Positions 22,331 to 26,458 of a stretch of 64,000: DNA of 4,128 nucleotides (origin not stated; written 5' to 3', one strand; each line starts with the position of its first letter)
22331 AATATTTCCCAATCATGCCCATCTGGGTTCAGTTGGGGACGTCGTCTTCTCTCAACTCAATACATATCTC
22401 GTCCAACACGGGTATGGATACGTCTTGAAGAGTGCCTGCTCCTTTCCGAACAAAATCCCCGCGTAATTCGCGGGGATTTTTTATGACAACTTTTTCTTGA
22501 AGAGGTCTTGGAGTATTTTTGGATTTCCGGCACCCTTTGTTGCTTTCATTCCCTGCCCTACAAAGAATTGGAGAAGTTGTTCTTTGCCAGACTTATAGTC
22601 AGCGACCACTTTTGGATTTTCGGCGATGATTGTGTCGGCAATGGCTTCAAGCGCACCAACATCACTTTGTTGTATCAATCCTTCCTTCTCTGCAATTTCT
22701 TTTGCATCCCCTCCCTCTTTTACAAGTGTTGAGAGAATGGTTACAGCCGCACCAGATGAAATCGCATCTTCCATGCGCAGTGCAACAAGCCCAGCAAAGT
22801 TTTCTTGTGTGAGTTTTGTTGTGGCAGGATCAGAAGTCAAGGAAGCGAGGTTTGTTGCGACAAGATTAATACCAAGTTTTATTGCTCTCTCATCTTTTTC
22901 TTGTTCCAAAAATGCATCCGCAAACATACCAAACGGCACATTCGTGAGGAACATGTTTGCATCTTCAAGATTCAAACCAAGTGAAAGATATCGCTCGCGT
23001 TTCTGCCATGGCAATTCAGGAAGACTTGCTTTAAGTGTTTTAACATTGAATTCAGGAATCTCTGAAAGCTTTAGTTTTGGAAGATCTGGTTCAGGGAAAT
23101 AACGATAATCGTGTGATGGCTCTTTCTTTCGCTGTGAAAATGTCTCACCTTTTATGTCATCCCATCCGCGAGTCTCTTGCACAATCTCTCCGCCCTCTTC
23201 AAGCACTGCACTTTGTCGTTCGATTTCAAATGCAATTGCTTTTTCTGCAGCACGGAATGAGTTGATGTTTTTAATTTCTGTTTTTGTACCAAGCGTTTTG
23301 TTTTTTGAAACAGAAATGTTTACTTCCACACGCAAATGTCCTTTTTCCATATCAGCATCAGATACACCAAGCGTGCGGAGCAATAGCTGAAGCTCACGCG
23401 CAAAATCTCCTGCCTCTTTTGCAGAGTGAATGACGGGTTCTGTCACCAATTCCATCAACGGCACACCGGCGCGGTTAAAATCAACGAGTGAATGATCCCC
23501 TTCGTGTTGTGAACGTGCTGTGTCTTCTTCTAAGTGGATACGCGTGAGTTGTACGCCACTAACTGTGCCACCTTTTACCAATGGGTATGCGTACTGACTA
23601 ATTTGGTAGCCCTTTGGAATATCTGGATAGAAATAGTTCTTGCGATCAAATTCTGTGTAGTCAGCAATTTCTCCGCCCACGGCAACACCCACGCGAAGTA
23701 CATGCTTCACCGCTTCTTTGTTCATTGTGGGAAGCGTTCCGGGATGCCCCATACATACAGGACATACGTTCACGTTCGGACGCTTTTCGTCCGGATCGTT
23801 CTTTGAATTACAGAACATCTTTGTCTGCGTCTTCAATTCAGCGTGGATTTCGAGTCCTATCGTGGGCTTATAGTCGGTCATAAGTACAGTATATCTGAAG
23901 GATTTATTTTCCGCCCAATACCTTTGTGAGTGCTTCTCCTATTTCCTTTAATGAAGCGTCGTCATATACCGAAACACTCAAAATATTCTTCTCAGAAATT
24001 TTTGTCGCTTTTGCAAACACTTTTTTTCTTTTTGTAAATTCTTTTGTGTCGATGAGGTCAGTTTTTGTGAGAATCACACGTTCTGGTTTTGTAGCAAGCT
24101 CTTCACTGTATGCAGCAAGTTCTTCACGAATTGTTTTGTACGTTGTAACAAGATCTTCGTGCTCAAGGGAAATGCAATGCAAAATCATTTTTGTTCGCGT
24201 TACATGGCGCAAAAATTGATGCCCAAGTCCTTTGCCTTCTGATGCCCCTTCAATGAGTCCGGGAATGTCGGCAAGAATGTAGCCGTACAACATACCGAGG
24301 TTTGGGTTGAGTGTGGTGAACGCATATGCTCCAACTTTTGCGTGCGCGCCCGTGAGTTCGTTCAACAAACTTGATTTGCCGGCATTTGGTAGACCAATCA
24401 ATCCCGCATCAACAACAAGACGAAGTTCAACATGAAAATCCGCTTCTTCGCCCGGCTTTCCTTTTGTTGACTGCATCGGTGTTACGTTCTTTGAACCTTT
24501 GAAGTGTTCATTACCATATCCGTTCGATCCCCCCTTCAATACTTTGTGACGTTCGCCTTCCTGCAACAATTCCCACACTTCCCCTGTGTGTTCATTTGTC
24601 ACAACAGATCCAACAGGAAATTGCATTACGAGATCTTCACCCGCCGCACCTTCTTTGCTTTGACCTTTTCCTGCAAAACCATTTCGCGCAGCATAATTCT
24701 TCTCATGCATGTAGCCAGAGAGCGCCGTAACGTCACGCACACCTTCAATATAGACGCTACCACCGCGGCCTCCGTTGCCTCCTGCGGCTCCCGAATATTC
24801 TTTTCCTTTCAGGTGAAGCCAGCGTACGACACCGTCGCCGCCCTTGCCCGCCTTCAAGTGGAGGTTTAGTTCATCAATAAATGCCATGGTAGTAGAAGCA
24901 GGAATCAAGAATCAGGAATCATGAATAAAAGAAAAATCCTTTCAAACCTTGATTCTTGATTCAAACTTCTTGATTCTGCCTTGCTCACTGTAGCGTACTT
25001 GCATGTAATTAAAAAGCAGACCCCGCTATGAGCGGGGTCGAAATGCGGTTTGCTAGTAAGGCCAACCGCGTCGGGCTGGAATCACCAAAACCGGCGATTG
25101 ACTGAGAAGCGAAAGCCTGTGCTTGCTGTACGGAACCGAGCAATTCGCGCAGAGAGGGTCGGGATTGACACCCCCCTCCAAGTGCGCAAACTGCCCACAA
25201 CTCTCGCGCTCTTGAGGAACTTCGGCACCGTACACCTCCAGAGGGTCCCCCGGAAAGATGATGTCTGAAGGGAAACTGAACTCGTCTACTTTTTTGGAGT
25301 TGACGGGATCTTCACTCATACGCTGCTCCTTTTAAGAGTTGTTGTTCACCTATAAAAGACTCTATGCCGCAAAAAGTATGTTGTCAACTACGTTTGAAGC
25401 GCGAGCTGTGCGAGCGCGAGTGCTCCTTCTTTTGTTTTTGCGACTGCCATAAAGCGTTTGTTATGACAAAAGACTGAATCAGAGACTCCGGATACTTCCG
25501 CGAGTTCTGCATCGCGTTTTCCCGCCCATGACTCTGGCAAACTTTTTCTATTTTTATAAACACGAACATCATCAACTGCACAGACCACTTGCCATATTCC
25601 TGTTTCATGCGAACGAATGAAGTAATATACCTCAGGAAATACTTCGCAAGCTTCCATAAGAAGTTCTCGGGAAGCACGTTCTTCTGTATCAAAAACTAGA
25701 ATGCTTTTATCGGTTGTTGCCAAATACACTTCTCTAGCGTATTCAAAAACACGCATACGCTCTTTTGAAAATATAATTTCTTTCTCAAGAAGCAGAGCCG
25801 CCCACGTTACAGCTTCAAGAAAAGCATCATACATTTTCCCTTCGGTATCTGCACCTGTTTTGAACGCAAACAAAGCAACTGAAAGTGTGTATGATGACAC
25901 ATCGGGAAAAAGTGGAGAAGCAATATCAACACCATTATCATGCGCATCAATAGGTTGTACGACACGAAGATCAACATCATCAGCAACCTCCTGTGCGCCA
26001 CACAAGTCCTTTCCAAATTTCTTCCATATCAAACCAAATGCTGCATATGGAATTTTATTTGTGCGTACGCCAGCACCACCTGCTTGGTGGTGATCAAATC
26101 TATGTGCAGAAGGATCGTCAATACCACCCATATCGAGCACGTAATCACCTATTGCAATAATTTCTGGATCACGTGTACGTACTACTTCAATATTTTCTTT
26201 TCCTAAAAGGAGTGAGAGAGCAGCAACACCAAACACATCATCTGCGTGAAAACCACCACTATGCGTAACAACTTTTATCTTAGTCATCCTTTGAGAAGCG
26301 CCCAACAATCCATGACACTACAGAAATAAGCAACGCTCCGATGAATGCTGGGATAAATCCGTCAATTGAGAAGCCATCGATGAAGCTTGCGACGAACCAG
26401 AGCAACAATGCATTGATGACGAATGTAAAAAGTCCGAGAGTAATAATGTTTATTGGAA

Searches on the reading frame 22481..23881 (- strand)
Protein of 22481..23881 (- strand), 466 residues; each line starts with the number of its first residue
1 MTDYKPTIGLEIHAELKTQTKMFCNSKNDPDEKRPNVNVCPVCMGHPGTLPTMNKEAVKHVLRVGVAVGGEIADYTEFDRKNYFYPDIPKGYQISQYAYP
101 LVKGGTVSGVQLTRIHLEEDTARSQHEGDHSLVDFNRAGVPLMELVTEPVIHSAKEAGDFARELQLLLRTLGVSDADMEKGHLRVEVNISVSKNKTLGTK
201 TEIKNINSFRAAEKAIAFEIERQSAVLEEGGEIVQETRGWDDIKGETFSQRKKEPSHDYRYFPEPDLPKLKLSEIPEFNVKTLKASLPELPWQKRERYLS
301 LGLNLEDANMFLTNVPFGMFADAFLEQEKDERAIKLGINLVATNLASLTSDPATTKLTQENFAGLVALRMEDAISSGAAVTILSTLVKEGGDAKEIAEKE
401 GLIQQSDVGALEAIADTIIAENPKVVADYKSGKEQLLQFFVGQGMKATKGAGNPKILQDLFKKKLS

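Call 39: search_protein_families(library=pfam, proteins=[window:22481-23881:-], max_evalue=0.001)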
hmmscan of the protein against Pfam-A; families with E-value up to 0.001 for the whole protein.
window:22481-23881:- (466 aa): 2 families
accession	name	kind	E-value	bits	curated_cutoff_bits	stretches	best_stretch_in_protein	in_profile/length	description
PF02934.20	GatB_N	-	2.9e-106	355.1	23.4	1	7-274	2-273/277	GatB/GatE catalytic domain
PF02637.23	GatB_Yqey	-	2.7e-33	115.4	27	1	326-465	9-148/148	GatB domain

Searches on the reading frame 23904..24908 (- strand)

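Call 42: search_protein_families(library=pfam, proteins=[window:23904-24908:-], max_evalue=0.0001)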
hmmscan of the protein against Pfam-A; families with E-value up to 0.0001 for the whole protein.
window:23904-24908:- (334 aa): 3 families
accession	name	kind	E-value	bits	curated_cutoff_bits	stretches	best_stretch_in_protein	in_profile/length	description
PF01018.28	GTP1_OBG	-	1.4e-39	135.7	27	1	11-164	1-155/155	GTP1/OBG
PF01926.29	MMR_HSR1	-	2.3e-24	86.1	21.9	1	168-282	2-113/113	50S ribosome-binding GTPase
PF02421.24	FeoB_N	-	9.4e-09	35.4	27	1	169-220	4-61/156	Ferrous iron transport protein B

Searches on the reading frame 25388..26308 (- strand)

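Call 42: search_protein_families(library=pfam, proteins=[window:25388-26308:-], max_evalue=0.0001)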
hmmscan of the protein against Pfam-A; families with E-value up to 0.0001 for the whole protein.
window:25388-26308:- (306 aa): 1 family
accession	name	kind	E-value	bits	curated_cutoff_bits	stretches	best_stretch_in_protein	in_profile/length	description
PF03690.18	MYG1_exonuc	-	1.5e-60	205.9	22.1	1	12-304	1-318/318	Uncharacterised protein family (UPF0160)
